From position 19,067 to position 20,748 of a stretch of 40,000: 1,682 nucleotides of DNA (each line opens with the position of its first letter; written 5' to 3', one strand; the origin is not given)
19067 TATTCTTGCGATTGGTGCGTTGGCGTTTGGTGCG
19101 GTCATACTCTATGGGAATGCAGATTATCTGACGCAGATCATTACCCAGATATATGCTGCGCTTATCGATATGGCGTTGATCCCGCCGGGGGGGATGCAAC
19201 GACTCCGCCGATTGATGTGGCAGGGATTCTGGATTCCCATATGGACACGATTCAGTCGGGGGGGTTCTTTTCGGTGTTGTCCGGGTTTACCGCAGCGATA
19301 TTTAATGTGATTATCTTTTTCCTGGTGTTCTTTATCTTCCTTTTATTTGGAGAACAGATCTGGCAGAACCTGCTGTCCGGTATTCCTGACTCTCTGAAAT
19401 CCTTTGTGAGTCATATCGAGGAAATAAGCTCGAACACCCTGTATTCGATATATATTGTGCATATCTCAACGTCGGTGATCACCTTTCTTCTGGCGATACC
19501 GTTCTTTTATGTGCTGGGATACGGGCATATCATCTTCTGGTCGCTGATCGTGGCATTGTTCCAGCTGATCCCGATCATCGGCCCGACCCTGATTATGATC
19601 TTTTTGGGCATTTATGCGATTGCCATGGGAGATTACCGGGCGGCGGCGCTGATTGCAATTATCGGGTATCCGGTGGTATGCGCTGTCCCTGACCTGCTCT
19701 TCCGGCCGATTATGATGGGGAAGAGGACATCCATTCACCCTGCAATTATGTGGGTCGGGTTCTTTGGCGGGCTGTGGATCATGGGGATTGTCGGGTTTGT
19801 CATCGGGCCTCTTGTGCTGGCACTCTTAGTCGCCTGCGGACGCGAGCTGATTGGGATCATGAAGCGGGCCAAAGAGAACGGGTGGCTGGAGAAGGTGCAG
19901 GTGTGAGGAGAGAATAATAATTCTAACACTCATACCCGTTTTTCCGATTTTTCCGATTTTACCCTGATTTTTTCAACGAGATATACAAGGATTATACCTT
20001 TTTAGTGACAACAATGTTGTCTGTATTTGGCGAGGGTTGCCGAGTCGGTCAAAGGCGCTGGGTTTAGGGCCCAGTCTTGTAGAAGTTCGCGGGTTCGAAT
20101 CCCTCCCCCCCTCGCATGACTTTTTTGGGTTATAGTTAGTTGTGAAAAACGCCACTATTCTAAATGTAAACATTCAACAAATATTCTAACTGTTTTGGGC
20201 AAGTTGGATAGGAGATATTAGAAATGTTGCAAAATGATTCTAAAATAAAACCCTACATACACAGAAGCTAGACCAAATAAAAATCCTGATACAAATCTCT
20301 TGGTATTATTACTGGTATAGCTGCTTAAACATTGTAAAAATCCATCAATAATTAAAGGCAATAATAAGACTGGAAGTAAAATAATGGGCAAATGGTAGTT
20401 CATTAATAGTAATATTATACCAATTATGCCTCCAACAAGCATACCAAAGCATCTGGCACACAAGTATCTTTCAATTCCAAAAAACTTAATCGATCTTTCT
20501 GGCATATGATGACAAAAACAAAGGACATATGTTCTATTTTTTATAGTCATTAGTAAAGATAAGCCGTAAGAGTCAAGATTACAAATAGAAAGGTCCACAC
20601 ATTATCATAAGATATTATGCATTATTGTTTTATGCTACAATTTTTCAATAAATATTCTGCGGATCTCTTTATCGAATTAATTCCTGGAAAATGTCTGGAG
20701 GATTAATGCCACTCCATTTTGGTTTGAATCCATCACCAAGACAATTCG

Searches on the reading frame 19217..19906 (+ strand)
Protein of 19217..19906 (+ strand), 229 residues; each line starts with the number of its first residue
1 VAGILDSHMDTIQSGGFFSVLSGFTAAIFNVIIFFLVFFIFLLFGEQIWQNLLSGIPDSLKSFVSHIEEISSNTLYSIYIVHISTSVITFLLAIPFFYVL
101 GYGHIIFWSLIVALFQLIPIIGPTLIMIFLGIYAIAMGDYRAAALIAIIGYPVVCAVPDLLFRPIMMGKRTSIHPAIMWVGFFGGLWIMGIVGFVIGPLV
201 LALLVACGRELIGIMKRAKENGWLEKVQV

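Call 29: find_related_loci(query=window:19217-19906:+, collection=genome_contigs, flank=10000)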
Query window:19217-19906:+ (229 aa) in genome_contigs; peptide patterns used: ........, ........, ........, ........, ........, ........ (x = any residue, [..] = any of these).
52 stretches matched a pattern; 4 encode a relative of the query (tblastn E <= 1e-3); 4 distinct loci.
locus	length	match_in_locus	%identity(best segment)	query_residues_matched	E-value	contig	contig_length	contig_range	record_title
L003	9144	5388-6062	90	1-226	2e-132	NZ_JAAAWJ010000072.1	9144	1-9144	Methanogenium sp. MK-MG MKMG_72, whole genome shotgun sequence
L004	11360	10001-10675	90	1-226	1e-127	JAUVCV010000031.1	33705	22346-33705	MAG: Methanogenium sp. isolate CSMAG_280 CSMAG_280_k141_376871_length_33705_cov_8.9800, whole genome shotgun sequence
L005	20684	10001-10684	87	1-229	9e-123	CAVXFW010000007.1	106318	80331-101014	MAG: uncultured Methanomicrobiaceae archaeon isolate MFD02416.bin.2.146 genome assembly, contig: contig_27652, whole gen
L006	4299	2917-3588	75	1-225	1e-115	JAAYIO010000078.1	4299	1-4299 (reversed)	MAG: Methanomicrobiales archaeon isolate AS10tlH2TH_125 105207_AS10, whole genome shotgun sequence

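Call 72: search_protein_families(library=pfam, proteins=[L003:6520-7239:+, L005:12358-12792:+, L005:13856-14653:+], max_evalue=0.01)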
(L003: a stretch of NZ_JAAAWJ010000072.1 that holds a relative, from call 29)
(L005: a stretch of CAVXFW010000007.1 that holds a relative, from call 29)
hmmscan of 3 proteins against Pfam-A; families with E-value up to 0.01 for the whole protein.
L003:6520-7239:+ (239 aa): 0 families

L005:12358-12792:+ (144 aa): 0 families

L005:13856-14653:+ (265 aa): 0 families

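Call 73: search_protein_families(library=padloc, proteins=[L003:6520-7239:+, L005:12358-12792:+, L005:13856-14653:+], max_evalue=0.001)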
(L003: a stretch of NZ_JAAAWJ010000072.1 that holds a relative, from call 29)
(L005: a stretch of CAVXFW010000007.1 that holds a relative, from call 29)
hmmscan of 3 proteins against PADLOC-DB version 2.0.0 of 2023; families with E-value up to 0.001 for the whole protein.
L003:6520-7239:+ (239 aa): 0 families

L005:12358-12792:+ (144 aa): 0 families

L005:13856-14653:+ (265 aa): 0 families

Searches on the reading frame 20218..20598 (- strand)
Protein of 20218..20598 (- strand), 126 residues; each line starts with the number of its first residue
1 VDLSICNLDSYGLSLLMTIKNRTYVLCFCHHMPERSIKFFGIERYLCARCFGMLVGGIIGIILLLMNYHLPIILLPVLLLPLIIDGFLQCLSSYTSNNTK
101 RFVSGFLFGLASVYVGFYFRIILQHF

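Call 10: search_protein_families(library=pfam, proteins=[window:20218-20598:-], max_evalue=0.01)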
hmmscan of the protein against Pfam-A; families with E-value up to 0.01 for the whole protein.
window:20218-20598:- (126 aa): 1 family
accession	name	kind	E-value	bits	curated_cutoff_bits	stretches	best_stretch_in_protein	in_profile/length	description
PF09858.14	DUF2085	-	1.4e-25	89.9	25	1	29-114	1-89/90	Predicted membrane protein (DUF2085)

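Call 20: find_encoding_contigs(protein=window:20218-20598:-, flank=10000, max_places=6)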
Protein window:20218-20598:- (126 aa): no gene with exactly this product is on record in the collection.
